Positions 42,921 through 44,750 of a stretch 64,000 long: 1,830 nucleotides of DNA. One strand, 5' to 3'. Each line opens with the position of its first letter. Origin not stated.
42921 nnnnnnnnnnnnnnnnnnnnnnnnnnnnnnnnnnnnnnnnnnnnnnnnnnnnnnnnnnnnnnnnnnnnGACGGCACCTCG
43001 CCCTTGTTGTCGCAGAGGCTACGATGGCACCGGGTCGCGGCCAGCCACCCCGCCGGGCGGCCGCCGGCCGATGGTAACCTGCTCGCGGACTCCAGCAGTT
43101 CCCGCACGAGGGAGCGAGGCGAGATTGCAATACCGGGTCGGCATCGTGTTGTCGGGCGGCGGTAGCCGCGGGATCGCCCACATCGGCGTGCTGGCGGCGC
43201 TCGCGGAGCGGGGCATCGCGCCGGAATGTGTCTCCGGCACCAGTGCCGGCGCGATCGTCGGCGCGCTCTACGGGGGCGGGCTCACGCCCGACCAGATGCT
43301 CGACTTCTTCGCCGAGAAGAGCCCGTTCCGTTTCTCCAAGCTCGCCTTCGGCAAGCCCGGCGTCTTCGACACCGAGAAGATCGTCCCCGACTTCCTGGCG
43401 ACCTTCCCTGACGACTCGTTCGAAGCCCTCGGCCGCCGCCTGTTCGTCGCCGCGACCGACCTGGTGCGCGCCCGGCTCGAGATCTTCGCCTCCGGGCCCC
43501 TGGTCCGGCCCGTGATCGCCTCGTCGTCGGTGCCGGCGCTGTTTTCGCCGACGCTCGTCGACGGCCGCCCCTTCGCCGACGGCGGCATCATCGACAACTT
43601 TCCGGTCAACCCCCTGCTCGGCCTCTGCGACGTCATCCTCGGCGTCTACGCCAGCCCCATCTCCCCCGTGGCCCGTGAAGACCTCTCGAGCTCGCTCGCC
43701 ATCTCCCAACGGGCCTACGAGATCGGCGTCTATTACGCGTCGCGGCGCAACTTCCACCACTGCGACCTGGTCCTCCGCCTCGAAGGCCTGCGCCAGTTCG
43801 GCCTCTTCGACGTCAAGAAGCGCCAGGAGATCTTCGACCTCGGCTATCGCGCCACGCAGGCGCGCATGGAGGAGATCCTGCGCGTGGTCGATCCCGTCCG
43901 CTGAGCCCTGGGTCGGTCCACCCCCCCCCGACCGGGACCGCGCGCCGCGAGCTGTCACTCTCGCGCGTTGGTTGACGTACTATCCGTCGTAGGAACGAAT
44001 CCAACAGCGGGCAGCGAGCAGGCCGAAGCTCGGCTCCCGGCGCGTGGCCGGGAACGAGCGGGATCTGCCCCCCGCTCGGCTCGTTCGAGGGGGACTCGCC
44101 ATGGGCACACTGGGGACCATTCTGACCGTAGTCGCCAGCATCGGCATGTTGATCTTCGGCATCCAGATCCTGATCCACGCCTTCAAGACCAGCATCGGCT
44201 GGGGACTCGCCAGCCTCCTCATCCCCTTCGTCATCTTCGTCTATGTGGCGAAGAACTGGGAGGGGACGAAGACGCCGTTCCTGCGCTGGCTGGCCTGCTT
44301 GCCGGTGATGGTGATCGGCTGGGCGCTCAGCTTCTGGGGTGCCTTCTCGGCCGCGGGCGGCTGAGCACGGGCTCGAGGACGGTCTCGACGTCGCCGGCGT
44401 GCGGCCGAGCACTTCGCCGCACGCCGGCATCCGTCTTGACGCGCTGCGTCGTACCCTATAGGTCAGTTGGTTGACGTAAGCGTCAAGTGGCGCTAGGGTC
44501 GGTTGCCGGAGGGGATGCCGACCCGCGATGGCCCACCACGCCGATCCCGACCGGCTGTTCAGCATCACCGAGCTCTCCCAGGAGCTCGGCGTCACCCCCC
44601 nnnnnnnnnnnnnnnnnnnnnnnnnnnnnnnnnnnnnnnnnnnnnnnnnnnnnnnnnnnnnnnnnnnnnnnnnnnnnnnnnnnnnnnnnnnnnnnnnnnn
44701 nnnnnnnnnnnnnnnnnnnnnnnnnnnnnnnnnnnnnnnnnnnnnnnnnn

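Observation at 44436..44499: Perfect 6-4-6 palindrome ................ overlapping the -35/spacer of the merR promoter, with a related motif upstream of the neighbouring membrane-protein gene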

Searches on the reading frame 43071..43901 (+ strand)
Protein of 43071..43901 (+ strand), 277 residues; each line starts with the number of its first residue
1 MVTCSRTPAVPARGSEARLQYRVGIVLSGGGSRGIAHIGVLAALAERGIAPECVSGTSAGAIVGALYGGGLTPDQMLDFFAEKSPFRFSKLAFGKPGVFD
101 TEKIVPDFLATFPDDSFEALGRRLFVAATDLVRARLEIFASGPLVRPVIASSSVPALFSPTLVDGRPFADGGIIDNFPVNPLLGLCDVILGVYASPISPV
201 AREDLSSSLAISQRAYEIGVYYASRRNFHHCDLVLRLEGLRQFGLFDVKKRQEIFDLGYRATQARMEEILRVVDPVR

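Call 10: search_protein_families(library=ncbifam, proteins=[window:43071-43901:+])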
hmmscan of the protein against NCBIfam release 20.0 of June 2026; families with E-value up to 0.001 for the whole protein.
seq(277 aa): 4 families
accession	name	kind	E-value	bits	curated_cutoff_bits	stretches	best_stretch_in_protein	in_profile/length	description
NF007623.0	PRK10279.1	equivalog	2.3e-20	73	272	1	21-181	4-166/301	patatin-like phospholipase RssA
NF043045.1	T4SS_VpdC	equivalog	2.4e-18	65.6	1000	2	25-82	308-365/880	Dot/Icm T4SS effector VpdC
NF041079.1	CBASS_lipase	equivalog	8.6e-07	28.5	200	1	26-185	5-185/317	CBASS cGAMP-activated phospholipase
NF053870.1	DS2_1_antiphage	equivalog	0.00039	19.8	400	1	26-85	4-68/299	anti-phage phospholipase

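Call 11: search_protein_families(library=pfam, proteins=[window:43071-43901:+])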
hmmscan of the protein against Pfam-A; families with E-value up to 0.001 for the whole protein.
seq(277 aa): 1 family
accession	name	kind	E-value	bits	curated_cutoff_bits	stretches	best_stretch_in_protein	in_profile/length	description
PF01734.28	Patatin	-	1.6e-33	117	27.7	1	25-182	1-190/191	Patatin-like phospholipase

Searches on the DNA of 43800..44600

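Call 28: search_rna_families(source=window, start=43800, end=44600, threshold=evalue, max_evalue=1)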
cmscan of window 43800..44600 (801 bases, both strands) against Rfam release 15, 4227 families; matches with E-value up to 1: 0.
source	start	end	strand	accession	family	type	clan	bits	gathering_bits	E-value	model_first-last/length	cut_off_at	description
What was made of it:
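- Tried and rejected: No hit (call 28).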
